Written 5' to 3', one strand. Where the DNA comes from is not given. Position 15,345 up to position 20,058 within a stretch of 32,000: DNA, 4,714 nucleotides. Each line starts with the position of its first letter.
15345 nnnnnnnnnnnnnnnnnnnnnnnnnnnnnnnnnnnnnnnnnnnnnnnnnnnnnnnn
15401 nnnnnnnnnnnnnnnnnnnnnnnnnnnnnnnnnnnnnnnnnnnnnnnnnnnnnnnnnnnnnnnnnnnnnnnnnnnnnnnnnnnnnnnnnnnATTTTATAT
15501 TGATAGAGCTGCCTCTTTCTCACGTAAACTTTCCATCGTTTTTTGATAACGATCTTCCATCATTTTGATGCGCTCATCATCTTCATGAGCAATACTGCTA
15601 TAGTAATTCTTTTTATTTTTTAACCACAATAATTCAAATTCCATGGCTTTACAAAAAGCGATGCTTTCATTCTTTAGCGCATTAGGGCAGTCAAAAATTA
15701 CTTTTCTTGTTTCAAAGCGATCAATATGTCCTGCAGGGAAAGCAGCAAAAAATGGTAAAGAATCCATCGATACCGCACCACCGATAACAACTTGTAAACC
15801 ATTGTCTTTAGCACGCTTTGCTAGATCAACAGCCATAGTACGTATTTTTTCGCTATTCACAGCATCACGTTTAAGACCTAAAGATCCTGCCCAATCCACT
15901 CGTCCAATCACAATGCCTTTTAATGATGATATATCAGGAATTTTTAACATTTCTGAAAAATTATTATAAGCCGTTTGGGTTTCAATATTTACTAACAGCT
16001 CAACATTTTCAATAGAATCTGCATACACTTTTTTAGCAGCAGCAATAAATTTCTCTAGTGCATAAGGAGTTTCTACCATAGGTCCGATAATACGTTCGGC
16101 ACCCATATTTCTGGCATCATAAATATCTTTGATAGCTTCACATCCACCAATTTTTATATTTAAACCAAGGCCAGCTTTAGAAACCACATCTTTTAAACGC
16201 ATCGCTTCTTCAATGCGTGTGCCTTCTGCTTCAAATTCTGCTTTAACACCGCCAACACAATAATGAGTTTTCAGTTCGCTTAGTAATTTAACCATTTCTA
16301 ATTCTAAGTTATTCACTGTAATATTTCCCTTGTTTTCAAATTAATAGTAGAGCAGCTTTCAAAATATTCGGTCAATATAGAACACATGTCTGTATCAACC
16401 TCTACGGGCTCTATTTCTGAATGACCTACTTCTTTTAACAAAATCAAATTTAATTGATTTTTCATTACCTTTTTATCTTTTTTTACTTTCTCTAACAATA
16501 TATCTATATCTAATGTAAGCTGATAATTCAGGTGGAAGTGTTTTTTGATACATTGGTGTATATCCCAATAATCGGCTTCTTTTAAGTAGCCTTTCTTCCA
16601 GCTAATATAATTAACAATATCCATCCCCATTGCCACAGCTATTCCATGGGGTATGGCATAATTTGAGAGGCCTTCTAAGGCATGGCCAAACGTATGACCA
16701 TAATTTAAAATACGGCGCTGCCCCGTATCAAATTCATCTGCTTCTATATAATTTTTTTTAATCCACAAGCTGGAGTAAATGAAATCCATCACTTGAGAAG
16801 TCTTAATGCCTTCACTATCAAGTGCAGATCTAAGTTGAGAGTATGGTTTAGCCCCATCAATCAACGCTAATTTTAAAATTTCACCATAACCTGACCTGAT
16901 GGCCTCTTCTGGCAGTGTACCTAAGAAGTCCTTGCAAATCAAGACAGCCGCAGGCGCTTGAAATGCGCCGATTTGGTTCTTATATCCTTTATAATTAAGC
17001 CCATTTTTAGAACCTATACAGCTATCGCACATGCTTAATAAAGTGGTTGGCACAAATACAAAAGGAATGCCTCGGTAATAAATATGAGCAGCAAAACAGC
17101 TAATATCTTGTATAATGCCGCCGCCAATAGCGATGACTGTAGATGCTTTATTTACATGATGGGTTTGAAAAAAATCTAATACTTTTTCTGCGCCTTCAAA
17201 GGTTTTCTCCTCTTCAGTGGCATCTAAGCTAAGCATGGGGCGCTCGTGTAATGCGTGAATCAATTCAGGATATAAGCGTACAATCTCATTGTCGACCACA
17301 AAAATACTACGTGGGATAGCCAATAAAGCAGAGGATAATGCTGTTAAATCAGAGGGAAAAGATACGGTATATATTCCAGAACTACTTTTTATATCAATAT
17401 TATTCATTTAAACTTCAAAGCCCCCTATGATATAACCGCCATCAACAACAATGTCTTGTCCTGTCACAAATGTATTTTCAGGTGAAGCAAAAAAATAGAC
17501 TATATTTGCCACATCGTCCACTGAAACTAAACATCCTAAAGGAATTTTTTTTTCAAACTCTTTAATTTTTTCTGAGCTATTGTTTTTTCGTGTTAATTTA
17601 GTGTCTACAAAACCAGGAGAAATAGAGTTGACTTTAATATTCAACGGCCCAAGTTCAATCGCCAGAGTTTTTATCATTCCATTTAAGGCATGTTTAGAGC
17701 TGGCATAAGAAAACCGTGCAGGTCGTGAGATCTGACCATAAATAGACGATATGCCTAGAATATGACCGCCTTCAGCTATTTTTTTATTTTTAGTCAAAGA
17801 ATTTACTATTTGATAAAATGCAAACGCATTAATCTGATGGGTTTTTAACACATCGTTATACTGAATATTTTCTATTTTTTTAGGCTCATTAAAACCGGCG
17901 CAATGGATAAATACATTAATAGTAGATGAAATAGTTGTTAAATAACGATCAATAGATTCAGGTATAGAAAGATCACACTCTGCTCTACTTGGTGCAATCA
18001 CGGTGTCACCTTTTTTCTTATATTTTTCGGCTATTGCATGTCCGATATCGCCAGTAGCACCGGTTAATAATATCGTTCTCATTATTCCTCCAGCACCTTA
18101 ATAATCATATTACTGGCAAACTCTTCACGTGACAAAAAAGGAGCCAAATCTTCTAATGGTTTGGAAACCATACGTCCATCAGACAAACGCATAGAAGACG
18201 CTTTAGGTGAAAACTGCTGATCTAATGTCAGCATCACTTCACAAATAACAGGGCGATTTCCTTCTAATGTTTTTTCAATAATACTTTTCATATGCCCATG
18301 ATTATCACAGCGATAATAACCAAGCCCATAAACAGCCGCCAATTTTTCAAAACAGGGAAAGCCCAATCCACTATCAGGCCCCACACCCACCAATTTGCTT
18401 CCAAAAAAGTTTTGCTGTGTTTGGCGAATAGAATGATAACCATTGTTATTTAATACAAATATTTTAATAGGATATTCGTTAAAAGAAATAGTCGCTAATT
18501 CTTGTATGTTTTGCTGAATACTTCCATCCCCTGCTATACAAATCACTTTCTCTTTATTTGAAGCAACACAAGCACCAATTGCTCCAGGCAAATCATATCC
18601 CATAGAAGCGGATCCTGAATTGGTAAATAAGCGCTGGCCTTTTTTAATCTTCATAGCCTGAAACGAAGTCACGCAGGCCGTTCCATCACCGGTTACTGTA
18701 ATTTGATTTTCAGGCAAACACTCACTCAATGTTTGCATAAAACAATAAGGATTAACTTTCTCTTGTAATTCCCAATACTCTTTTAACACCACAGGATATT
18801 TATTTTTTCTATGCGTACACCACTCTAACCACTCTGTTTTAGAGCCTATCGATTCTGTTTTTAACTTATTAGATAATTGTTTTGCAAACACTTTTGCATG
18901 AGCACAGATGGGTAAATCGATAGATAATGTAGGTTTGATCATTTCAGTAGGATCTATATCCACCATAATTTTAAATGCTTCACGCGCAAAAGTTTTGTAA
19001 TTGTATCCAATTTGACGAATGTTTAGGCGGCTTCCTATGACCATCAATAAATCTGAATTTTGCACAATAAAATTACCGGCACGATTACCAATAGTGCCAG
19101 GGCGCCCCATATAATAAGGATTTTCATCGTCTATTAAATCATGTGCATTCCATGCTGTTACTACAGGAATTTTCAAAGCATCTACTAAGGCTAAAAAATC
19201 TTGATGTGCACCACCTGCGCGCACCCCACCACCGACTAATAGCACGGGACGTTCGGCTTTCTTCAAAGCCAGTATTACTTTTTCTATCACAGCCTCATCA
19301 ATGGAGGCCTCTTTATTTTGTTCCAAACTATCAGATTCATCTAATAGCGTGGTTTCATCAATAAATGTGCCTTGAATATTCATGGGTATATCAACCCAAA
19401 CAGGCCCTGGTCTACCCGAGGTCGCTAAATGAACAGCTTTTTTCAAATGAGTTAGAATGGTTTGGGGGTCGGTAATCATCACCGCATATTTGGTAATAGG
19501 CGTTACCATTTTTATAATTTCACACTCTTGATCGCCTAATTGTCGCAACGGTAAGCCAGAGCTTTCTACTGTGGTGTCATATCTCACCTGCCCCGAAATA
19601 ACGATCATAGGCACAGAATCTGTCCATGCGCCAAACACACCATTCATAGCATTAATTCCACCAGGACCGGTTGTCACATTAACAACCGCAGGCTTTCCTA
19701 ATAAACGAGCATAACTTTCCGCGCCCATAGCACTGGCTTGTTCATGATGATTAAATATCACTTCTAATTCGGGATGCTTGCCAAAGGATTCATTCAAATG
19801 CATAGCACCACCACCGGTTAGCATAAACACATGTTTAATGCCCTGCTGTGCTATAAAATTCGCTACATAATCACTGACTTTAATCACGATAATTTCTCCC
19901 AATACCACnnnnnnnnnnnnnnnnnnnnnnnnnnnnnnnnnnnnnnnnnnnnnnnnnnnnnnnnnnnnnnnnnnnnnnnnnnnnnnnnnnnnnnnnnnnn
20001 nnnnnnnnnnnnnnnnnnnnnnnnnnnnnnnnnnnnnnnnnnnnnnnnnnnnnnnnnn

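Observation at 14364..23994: Nine-gene, translationally coupled CDP-hexose operon joining a yersiniose-type branched-sugar route to a DHQS-like cyclase / aldolase-like module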

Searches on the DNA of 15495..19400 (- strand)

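Call 100: search_dna_similar(query=window:15495-19400:-, collection=ecoli_genomes, mode=distant, max_evalue=0.00001, max_rows=10)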
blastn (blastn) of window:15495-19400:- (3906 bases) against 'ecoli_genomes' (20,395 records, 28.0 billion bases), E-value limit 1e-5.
No match.

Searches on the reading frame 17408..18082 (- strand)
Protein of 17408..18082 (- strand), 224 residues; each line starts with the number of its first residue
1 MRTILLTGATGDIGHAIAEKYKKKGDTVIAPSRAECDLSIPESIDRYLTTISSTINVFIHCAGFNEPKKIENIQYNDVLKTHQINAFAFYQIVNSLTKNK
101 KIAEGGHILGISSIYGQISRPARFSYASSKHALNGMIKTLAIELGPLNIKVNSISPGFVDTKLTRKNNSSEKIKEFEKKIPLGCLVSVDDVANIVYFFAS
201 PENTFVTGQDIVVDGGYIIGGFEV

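Call 3: search_protein_families(library=pfam, proteins=[window:17408-18082:-])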
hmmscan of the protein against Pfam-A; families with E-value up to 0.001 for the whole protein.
window:17408-18082:- (224 aa): 6 families
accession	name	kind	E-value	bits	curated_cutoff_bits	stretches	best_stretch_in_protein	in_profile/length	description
PF13561.12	adh_short_C2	-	2.8e-45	155.2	27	1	19-217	37-235/236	Enoyl-(Acyl carrier protein) reductase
PF00106.31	adh_short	-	1.6e-30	106.5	26.6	1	35-171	55-194/195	short chain dehydrogenase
PF04321.23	RmlD_sub_bind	-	1.2e-09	38.1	27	1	3-92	2-85/287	RmlD substrate binding domain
PF01370.27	Epimerase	-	3.8e-07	30.2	20.9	1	4-197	1-223/240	NAD dependent epimerase/dehydratase family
PF23441.1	SDR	-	1.3e-06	28.4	27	1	125-217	162-255/258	SDR-like rossmann domain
PF08659.16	KR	-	4.7e-05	23.8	22.6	0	35-139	59-162/180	KR domain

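Call 4: search_protein_families(library=ncbifam, proteins=[window:17408-18082:-])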
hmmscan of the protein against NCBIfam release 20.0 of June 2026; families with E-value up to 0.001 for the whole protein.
window:17408-18082:- (224 aa): 226 families (the best 25 are shown)
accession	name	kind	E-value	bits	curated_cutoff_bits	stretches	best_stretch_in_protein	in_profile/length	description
NF047420.2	EF_P_mod_YmfI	equivalog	1.1e-42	146.4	238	1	35-217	55-235/236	elongation factor P 5-aminopentanone reductase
NF009466.0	PRK12826.1-2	subfamily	4.5e-42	144.2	222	1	35-217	59-244/248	3-oxoacyl-ACP reductase FabG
NF005559.1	PRK07231.1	subfamily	1.1e-41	142.9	215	1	53-218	79-248/249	glucose 1-dehydrogenase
TIGR01830.1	3oxo_ACP_reduc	equivalog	2.8e-38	132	297.75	1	34-216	53-237/239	3-oxoacyl-[acyl-carrier-protein] reductase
NF005309.0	PRK06841.1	subfamily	3.4e-35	121.8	286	1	4-219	18-254/255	GolD/DthD family dehydrogenase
NF004197.0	PRK05653.1-1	equivalog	1.3e-34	120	332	1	52-218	82-247/249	3-oxoacyl-ACP reductase FabG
NF005753.0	PRK07577.1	equivalog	5.2e-34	117.8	310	1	2-221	4-236/237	SDR family oxidoreductase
NF009468.0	PRK12826.1-4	equivalog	7.8e-34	117.5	318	1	35-219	62-249/256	SDR family oxidoreductase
NF004198.0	PRK05653.1-3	equivalog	5.6e-33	114.4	296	1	35-218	62-247/248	3-oxoacyl-ACP reductase FabG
NF009093.0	PRK12429.1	subfamily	2.1e-32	112.4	258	1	34-219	59-258/259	3-hydroxybutyrate dehydrogenase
NF009384.0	PRK12743.1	equivalog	4.5e-32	111.3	264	1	53-218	83-248/258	SDR family oxidoreductase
NF052558.1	MBtsdlDhBudC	equivalog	6.1e-32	111.2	270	1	35-217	56-241/250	meso-2,3-butanediol dehydrogenase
NF005067.0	PRK06484.1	equivalog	2e-31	109.1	713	1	35-218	61-252/524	short chain dehydrogenase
NF004202.0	PRK05653.2-2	equivalog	3e-31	108.9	333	1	52-219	82-249/259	3-oxoacyl-ACP reductase FabG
NF052562.1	RADHDNL4305835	equivalog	1.5e-30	106.5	400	1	54-218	83-250/252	NADP-dependent (R)-specific alcohol dehydrogenase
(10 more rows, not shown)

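Call 61: search_solved_structures(query=window:17408-18082:-, max_evalue=1e-25)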
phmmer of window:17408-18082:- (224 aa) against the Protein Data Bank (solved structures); distinct sequences matched with E-value up to 1e-25: 1.
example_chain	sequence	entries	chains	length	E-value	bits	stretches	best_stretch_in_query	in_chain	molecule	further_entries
2p68_A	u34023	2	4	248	2.4e-27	99.4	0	3-217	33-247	3-oxoacyl-[acyl-carrier-protein] reductase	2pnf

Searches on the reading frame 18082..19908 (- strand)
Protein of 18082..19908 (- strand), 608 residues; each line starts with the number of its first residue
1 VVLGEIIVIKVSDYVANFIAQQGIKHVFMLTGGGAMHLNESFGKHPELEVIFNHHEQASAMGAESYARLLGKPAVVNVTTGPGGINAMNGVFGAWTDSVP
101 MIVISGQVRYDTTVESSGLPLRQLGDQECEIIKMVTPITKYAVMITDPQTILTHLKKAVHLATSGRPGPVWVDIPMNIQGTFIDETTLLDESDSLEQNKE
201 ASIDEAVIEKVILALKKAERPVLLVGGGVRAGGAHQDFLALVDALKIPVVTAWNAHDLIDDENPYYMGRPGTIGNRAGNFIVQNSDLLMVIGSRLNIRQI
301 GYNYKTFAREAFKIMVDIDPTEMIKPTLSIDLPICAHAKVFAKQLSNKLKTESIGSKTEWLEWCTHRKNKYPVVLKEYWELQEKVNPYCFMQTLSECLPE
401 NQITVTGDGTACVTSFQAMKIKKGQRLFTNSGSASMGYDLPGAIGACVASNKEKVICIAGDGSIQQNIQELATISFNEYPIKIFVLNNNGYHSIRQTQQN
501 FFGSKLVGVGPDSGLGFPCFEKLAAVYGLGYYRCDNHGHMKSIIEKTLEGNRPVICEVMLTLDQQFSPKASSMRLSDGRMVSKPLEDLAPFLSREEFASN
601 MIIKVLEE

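Call 3: search_protein_families(library=pfam, proteins=[window:18082-19908:-])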
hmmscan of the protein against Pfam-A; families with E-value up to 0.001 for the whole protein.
window:18082-19908:- (608 aa): 3 families
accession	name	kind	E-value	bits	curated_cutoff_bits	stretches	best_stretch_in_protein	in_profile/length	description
PF00205.28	TPP_enzyme_M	-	4.3e-34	117.6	30.4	1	208-345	1-137/137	Thiamine pyrophosphate enzyme, central domain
PF02775.26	TPP_enzyme_C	-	1.7e-33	116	21.9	1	409-558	3-151/151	Thiamine pyrophosphate enzyme, C-terminal TPP binding domain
PF02776.23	TPP_enzyme_N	-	3.6e-33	114.3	26.8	1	10-114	2-106/119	Thiamine pyrophosphate enzyme, N-terminal TPP binding domain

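Call 4: search_protein_families(library=ncbifam, proteins=[window:18082-19908:-])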
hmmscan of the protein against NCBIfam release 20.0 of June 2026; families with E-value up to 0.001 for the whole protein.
window:18082-19908:- (608 aa): 54 families (the best 25 are shown)
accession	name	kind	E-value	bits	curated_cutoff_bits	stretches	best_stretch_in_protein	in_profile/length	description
TIGR00118.1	acolac_lg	equivalog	9.9e-106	354.4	538.35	1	13-568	5-542/557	biosynthetic-type acetolactate synthase large subunit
NF006524.0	PRK08978.1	equivalog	2.9e-97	326.2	738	1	12-564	4-528/548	acetolactate synthase 2 catalytic subunit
NF004710.0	PRK06048.1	equivalog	3.3e-97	326.3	976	1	11-569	10-546/561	acetolactate synthase large subunit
NF004919.0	PRK06276.1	equivalog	1.7e-94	317.2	866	1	15-563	7-541/582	acetolactate synthase large subunit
NF006016.1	PRK08155.1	equivalog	7.5e-93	311.8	870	1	13-568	7-540/554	acetolactate synthase large subunit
NF005860.0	PRK07789.1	equivalog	2.9e-92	310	881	1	19-571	44-589/615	acetolactate synthase large subunit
NF005651.0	PRK07418.1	subfamily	1.8e-91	307.2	942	1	17-581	27-579/617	acetolactate synthase large subunit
NF006319.0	PRK08527.1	equivalog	3e-87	293.4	905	1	10-561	5-539/565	acetolactate synthase large subunit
NF005584.0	PRK07282.1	equivalog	5.1e-87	292.7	970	1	12-569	13-549/566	acetolactate synthase large subunit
NF005228.0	PRK06725.1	equivalog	3.3e-86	289.7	991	1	12-565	19-550/571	acetolactate synthase large subunit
NF005824.0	PRK07710.1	equivalog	1.3e-84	284.5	976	1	19-568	27-556/573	acetolactate synthase large subunit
NF005039.0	PRK06456.1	equivalog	4.8e-83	279.6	868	1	15-558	8-542/572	acetolactate synthase large subunit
NF006052.0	PRK08199.1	subfamily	5.7e-83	279.1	539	1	15-565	14-542/559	thiamine pyrophosphate protein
NF006581.0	PRK09107.1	equivalog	9.2e-83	278.5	974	1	15-564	17-557/595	acetolactate synthase 3 large subunit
NF005058.0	PRK06466.1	equivalog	4e-82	276.5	951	1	11-565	6-552/574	acetolactate synthase 3 large subunit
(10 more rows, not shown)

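Call 16: search_solved_structures(query=window:18082-19908:-, max_evalue=1e-30)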
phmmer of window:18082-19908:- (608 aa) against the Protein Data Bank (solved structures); distinct sequences matched with E-value up to 1e-30: 61 (the best 60 are shown).
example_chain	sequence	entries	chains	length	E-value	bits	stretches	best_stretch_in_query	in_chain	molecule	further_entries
8rph_A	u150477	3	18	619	5.7e-126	424.6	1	9-602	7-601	Thiamine pyrophosphate-binding protein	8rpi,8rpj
5ahk_A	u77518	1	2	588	3e-74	253.9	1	9-572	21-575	ACETOLACTATE SYNTHASE II, LARGE SUBUNIT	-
6lpi_A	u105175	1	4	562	6.7e-66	226.3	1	12-568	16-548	Acetolactate synthase isozyme 1 large subunit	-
3e9y_A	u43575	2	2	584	1.2e-62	215.5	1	12-564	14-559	Acetolactate synthase, chloroplastic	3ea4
7tzz_A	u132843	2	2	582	2.2e-62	214.7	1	12-564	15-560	Acetolactate synthase, chloroplastic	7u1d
7stq_A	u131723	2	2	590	2.4e-62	214.6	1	12-564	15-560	Acetolactate synthase, chloroplastic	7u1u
7u25_A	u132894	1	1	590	2.4e-62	214.5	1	12-564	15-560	Acetolactate synthase, chloroplastic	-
6u9h_A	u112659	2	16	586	3.2e-62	214.1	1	12-564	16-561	Acetolactate synthase, chloroplastic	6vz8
1ybh_A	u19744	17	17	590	3.2e-62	214.1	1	12-564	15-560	Acetolactate synthase, chloroplast | Acetolactate synthase | Acetolactate synthase, chloroplastic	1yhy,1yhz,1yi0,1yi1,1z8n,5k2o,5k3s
8et5_A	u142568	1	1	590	3.9e-62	213.9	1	12-561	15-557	Acetolactate synthase, chloroplastic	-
1jsc_A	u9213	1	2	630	3.8e-53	184.2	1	18-560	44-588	ACETOHYDROXY-ACID SYNTHASE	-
6u9d_A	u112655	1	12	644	4.1e-53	184.1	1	18-560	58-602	Acetolactate synthase catalytic subunit, mitochondrial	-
1n0h_A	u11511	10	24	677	4.9e-53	183.8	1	18-560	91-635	Acetolactate synthase | Acetolactate synthase, mitochondrial | Acetolactate synthase catalytic subunit, mitochondrial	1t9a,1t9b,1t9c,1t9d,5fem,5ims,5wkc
6dek_A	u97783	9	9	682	6e-53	183.5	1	22-562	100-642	Acetolactate synthase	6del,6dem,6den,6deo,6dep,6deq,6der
7egv_A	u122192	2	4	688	1e-49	172.9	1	18-559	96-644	Acetolactate synthase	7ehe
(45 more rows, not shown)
